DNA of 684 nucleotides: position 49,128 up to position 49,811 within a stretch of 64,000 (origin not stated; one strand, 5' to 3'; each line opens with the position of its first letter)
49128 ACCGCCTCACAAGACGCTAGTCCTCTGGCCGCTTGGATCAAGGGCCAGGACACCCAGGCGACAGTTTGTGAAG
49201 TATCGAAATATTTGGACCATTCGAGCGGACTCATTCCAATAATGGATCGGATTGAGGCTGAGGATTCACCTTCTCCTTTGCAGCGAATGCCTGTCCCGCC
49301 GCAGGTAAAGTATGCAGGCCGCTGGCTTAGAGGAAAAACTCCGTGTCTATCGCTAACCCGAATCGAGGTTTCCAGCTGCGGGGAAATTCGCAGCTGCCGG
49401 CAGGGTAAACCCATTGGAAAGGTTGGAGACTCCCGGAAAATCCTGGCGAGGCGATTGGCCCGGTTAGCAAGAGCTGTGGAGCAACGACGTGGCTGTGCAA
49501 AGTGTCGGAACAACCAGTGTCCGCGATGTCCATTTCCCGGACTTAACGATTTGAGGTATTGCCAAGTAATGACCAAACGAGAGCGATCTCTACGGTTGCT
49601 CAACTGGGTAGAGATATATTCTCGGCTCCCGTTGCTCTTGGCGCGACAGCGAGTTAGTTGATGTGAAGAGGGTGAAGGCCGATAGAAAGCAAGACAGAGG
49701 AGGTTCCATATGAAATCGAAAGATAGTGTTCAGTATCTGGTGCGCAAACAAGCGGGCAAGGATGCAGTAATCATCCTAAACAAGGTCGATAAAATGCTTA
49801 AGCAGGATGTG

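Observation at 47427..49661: B12-binding radical SAM enzyme fused to a SPASM-like C-terminal cysteine cluster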

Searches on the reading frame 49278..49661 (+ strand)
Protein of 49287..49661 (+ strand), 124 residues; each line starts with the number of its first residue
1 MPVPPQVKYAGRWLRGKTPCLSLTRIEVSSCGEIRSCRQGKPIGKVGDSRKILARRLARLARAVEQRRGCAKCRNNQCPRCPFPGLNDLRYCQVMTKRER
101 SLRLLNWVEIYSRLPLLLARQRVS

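Call 5: search_protein_families(library=pfam, proteins=[window:49287-49661:+], max_evalue=10)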
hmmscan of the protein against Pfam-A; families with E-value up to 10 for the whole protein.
window:49287-49661:+ (124 aa): 1 family
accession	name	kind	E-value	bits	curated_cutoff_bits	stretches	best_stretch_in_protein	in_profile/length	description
PF01481.21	Arteri_nucleo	-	0.13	13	22.1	1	41-108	9-75/116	Arterivirus nucleocapsid protein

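Call 6: search_protein_families(library=ncbifam, proteins=[window:49287-49661:+], max_evalue=10)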
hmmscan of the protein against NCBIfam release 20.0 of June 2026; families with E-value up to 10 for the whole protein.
window:49287-49661:+ (124 aa): 1 family
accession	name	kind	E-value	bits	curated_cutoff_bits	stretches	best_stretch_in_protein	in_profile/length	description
NF041823.1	daptide_RRE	equivalog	0.00019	20.7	150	1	23-62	156-195/331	daptide biosynthesis RiPP recognition protein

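Call 27: search_solved_structures(query=A2, max_evalue=10, show_alignments=5)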
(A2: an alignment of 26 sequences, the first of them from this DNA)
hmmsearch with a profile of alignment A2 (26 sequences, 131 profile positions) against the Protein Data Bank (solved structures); distinct sequences matched with E-value up to 10: 2.
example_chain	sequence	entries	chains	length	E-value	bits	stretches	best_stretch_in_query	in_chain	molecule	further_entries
9l08_A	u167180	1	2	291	0.055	16.5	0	54-80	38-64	Covalently Connected Cytochrome c555 trimer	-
5z2v_A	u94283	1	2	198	0.89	12.6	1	55-96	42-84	Recombination protein RecR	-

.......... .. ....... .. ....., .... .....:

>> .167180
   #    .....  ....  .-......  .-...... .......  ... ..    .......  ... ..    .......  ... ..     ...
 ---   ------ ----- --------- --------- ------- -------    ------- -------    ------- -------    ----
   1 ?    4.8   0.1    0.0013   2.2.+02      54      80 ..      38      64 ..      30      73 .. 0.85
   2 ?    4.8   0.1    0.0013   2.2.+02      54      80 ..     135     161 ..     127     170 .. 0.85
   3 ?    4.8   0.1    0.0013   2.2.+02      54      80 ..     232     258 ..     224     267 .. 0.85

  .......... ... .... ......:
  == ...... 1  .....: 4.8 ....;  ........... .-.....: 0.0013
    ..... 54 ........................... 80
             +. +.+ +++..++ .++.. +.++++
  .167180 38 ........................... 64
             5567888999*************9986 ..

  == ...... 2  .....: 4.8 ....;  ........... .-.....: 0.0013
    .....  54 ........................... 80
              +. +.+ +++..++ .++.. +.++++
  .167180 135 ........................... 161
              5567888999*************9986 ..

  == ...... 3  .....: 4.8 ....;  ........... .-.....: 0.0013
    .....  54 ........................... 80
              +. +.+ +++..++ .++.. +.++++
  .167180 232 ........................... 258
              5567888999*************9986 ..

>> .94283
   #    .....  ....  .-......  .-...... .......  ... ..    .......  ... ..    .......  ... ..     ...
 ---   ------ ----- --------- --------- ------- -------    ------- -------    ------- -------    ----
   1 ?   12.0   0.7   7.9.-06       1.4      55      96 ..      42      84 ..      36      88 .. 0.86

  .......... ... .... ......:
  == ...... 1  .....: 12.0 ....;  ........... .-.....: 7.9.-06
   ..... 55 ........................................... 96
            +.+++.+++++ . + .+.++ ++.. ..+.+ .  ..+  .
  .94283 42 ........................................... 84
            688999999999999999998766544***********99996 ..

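Call 28: search_protein_families(library=pfam, alignment_id=A2, max_evalue=10)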
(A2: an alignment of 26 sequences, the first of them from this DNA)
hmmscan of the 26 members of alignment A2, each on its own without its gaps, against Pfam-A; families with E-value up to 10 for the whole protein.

A. member 1, seq(127 aa): 1 family
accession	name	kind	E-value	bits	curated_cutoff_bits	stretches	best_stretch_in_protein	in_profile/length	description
PF01481.21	Arteri_nucleo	-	0.14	12.9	22.1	1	44-111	9-75/116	Arterivirus nucleocapsid protein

B. families by the number of members that match (of 26 scanned): 9 families
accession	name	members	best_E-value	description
PF15011.11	CA109-like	2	0.052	Ribosome biogenesis protein C1orf109-like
PF14691.11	Fer4_20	1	0.013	Dihydroprymidine dehydrogenase domain II, 4Fe-4S cluster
PF23445.2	SNRNP200_wHTH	1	0.092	Winged Helix-turn-helix domain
PF24844.1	PolC_DP2_central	1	0.12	DNA polymerase II large subunit DP2, central domain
PF01481.21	Arteri_nucleo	1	0.14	Arterivirus nucleocapsid protein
PF24627.1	PUMA_CC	1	0.17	PUMA coiled-coil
PF13186.11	SPASM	1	0.19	Iron-sulfur cluster-binding domain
PF02318.22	FYVE_2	1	0.26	FYVE-type zinc finger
PF08043.17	Xin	1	0.4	Xin repeat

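Call 37: predict_structure(alignment_id=A2)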
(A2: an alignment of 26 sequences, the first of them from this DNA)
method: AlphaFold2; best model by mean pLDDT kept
length: 127 residues; sequences in the alignment: 26
mean_pLDDT: 63.2   pTM: 0.53
mean pLDDT of the five models: 63.2, 54.6, 52.1, 52.0, 51.3
residues with pLDDT >= 90: 0; 70-90: 67; 50-70: 32; < 50: 28
segments of 3 or more residues with pLDDT < 50: 1-28
pLDDT, mean of each block of 10 residues (from residue 1): 28 33 44 72 76 74 72 69 63 77 71 74 72
secondary structure, 60 per line:
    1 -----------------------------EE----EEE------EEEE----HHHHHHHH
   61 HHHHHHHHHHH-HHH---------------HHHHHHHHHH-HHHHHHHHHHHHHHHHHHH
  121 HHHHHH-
elements in order: E36-38 E45-48 H53-71 H91-100 H102-126

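Call 40: fold_search(model_id=the predicted structure, library=pdb)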
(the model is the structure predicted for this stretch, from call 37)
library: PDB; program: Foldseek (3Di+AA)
matches with E <= 10: 16; with E <= 0.001: 0
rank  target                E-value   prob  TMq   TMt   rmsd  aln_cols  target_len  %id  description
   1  9mj5_S                1.6e+00  0.08  0.20  0.05  11.6        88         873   16  Catalytic domain of human DNA polymerase alpha in complex with DNA and RPA (released 2025-02-19)
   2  5iud_D                1.8e+00  0.06  0.17  0.04  11.6        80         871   15  Human DNA polymerase alpha in binary complex with a DNA:DNA template-primer (released 2016-04-13)
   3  5iud_G                2.2e+00  0.06  0.16  0.04  12.0        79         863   15  Human DNA polymerase alpha in binary complex with a DNA:DNA template-primer (released 2016-04-13)
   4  5iud_A                3.8e+00  0.05  0.17  0.04  11.7        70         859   20  Human DNA polymerase alpha in binary complex with a DNA:DNA template-primer (released 2016-04-13)
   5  5b2g_E                4.0e+00  0.06  0.27  0.14  10.9       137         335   11  Crystal structure of human claudin-4 in complex with C-terminal fragment of Clostridium perfringens enterotoxin (released 2016-10-05)
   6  4q5v_A                4.0e+00  0.04  0.17  0.04  12.0        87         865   15  Crystal structure of the catalytic core of human DNA polymerase alpha in ternary complex with an RNA-primed DNA templa (released 2014-11-26)
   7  2oyq_D                6.3e+00  0.01  0.15  0.04  17.1       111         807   11  Crystal structure of RB69 gp43 in complex with DNA with 5-NIMP opposite an abasic site analog (released 2007-10-23)
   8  8ueo_1L               6.7e+00  0.02  0.17  0.06  14.7        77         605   14  In-situ complex I (Active-Apo) (released 2024-06-19)
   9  6a73_A                7.7e+00  0.03  0.22  0.12  11.1       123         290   12  Complex structure of CSN2 with IP6 (released 2019-07-03)
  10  5d3u_A                8.8e+00  0.04  0.24  0.08   8.9        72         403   11  Crystal structure of the 5-selective H176F mutant of Cytochrome TxtE (released 2016-06-22)
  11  8iyj_I                8.8e+00  0.01  0.21  0.16  29.9       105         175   14  Cryo-EM structure of the 48-nm repeat doublet microtubule from mouse sperm (released 2023-07-05)
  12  1uyt_C                9.3e+00  0.04  0.17  0.04  11.2        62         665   13  Acetyl-CoA carboxylase carboxyltransferase domain (released 2004-03-29)
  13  149l                  9.3e+00  0.03  0.24  0.21  11.3       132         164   13  CONSERVATION OF SOLVENT-BINDING SITES IN 10 CRYSTAL FORMS OF T4 LYSOZYME (released 1994-04-30)
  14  5abh_A                9.3e+00  0.03  0.19  0.04  13.4        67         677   15  Structure of GH84 with ligand (released 2015-11-18)
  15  3uyu_A                1.0e+01  0.04  0.18  0.11   6.3        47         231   21  Structural basis for the antifreeze activity of an ice-binding protein (LeIBP) from Arctic yeast (released 2012-02-15)
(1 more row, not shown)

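Call 41: search_protein_representatives(alignment_id=A2)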
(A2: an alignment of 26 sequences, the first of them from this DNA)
Query: 26 sequences, 131 profile positions. Proteins with E-value up to 0.001 (for the whole library): 384; up to 1e-10: 127; up to 1e-30: 9. The best 150 are listed.
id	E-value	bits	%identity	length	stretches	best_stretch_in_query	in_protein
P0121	3.0e-55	201.8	-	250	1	1-130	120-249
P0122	8.6e-54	197.1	-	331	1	1-130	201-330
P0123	2.7e-50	185.8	-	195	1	1-126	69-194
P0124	4.9e-46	172.0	-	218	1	2-124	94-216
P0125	3.7e-44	165.9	-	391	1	2-124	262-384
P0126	3.0e-43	163.0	-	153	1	1-124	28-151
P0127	3.5e-43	162.8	-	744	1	5-129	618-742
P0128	7.4e-36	139.1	-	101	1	31-130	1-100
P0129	1.4e-32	128.4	-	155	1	8-129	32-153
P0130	2.1e-27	111.7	-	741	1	2-118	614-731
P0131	4.1e-23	97.8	-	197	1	5-112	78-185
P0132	9.1e-23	96.7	-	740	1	5-105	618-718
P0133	4.1e-22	94.6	-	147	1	59-130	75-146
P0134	1.4e-20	89.6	-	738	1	7-105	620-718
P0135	2.8e-20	88.7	-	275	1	7-117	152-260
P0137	6.1e-17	77.9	-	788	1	7-117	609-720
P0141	2.0e-15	73.0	-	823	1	12-125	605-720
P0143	2.6e-15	72.6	-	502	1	19-117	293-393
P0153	2.2e-14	69.6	-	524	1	13-109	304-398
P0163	8.7e-14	67.7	-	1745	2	10-109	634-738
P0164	1.0e-13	67.4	-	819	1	10-105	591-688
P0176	3.5e-13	65.7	-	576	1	19-106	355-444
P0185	1.0e-12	64.2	-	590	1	5-110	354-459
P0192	1.9e-12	63.4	-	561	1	19-112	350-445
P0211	4.4e-12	62.2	-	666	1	13-111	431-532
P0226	1.3e-11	60.6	-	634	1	34-110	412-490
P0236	4.3e-11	59.0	-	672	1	7-112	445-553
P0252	1.5e-10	57.2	-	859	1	8-111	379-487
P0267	5.5e-10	55.4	-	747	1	6-116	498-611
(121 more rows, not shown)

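Call 42: search_protein_families(library=pfam, proteins=[P0137, P0141, P0143, P0153, P0163, P0176, P0185, P0211, P0252, P0267], max_evalue=0.01)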
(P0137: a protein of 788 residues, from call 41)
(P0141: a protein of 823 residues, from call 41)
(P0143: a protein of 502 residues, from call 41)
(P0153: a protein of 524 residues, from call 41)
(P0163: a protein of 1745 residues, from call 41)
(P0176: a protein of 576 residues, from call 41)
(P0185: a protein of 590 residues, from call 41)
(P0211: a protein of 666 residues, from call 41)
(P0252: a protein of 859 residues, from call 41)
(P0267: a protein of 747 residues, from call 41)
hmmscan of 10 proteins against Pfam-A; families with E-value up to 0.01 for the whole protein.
P0137 (788 aa): 2 families
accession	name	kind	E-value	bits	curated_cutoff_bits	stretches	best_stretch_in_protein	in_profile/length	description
PF04055.27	Radical_SAM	-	4.8e-13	50.1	29.5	1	190-372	2-165/166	Radical SAM superfamily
PF02310.24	B12-binding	-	1e-12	48.4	32.1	1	19-127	13-118/121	B12 binding domain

P0141 (823 aa): 2 families
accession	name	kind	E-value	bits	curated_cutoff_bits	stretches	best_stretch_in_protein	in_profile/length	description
PF04055.27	Radical_SAM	-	3.4e-19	70.1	29.5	1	192-371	2-166/166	Radical SAM superfamily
PF02310.24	B12-binding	-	6.6e-15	55.5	32.1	1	24-133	12-120/121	B12 binding domain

P0143 (502 aa): 9 families
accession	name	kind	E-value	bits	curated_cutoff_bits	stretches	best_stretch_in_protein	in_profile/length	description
PF05175.20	MTS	-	8.2e-16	58.6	23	1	54-169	19-139/170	Methyltransferase small domain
PF13489.12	Methyltransf_23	-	3.7e-10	40.2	27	1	64-174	20-123/164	Methyltransferase domain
PF06325.19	PrmA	-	9.5e-10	38.9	22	1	59-137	155-232/296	Ribosomal protein L11 methyltransferase (PrmA)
PF13649.12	Methyltransf_25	-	2.4e-09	38.2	27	1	71-164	2-97/97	Methyltransferase domain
PF13847.12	Methyltransf_31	-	4.6e-09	36.5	27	1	69-166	6-107/145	Methyltransferase domain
PF08241.18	Methyltransf_11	-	2.8e-08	34.7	21.2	1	71-167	1-94/95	Methyltransferase domain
PF08242.18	Methyltransf_12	-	5.9e-07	30.6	30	1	71-166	1-98/98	Methyltransferase domain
PF03602.21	Cons_hypoth95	-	0.00052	20.2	24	1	65-151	40-134/182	Conserved hypothetical protein 95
PF03848.20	TehB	-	0.002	18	20.4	1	58-138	22-102/193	Tellurite resistance protein TehB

P0153 (524 aa): 7 families
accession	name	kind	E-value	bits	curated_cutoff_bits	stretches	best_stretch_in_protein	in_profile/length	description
PF05175.20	MTS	-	4.9e-10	39.7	23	1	53-167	20-140/170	Methyltransferase small domain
PF13649.12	Methyltransf_25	-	1.4e-08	35.7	27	1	69-161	2-97/97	Methyltransferase domain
PF13489.12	Methyltransf_23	-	2.9e-07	30.8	27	1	62-171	20-123/164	Methyltransferase domain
PF08241.18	Methyltransf_11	-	1.5e-05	26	21.2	1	69-163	1-93/95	Methyltransferase domain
PF13847.12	Methyltransf_31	-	0.00027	21.1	27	1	67-135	6-81/145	Methyltransferase domain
PF06325.19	PrmA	-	0.0012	18.9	22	1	67-115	164-213/296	Ribosomal protein L11 methyltransferase (PrmA)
PF08242.18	Methyltransf_12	-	0.0024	19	30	1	69-162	1-97/98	Methyltransferase domain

P0163 (1745 aa): 2 families
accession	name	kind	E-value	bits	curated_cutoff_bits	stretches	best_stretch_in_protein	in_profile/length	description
PF04055.27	Radical_SAM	-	2.6e-33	116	29.5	2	1084-1262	3-166/166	Radical SAM superfamily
PF02310.24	B12-binding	-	1.9e-26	92.7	32.1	2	905-1017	9-120/121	B12 binding domain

P0176 (576 aa): 4 families
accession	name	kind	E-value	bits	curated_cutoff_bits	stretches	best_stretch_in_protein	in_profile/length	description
PF05175.20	MTS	-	1.1e-06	28.9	23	1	89-202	20-138/170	Methyltransferase small domain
PF13489.12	Methyltransf_23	-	2.6e-06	27.7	27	1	91-207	11-121/164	Methyltransferase domain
PF13649.12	Methyltransf_25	-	0.00011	23.2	27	1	106-198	2-97/97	Methyltransferase domain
PF03602.21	Cons_hypoth95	-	0.00016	21.8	24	1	96-177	36-125/182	Conserved hypothetical protein 95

P0185 (590 aa): 6 families
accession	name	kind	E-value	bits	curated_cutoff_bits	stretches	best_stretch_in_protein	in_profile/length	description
PF05175.20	MTS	-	9.7e-09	35.5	23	1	94-180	19-108/170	Methyltransferase small domain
PF13649.12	Methyltransf_25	-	1.5e-08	35.7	27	1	111-186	2-82/97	Methyltransferase domain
PF08241.18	Methyltransf_11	-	2.5e-06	28.4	21.2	1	111-176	1-66/95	Methyltransferase domain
PF06325.19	PrmA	-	4.4e-06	26.8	22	1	108-174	163-230/296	Ribosomal protein L11 methyltransferase (PrmA)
PF13847.12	Methyltransf_31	-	5.2e-05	23.4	27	1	109-177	6-81/145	Methyltransferase domain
PF13489.12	Methyltransf_23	-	0.00079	19.6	27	1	100-147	14-63/164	Methyltransferase domain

P0211 (666 aa): 2 families
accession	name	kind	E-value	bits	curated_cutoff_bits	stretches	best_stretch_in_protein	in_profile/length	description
PF04055.27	Radical_SAM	-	6.4e-19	69.2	29.5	1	1-179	1-165/166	Radical SAM superfamily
PF24038.1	DUF7347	-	0.0086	16.7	27.6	0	316-365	15-67/77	Domain of unknown function (DUF7347)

P0252 (859 aa): 2 families
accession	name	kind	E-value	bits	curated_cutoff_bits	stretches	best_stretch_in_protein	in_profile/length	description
PF04055.27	Radical_SAM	-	1.2e-16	61.8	29.5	2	42-150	76-166/166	Radical SAM superfamily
PF02310.24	B12-binding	-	8.3e-12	45.4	32.1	1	584-650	53-120/121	B12 binding domain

P0267 (747 aa): 0 families
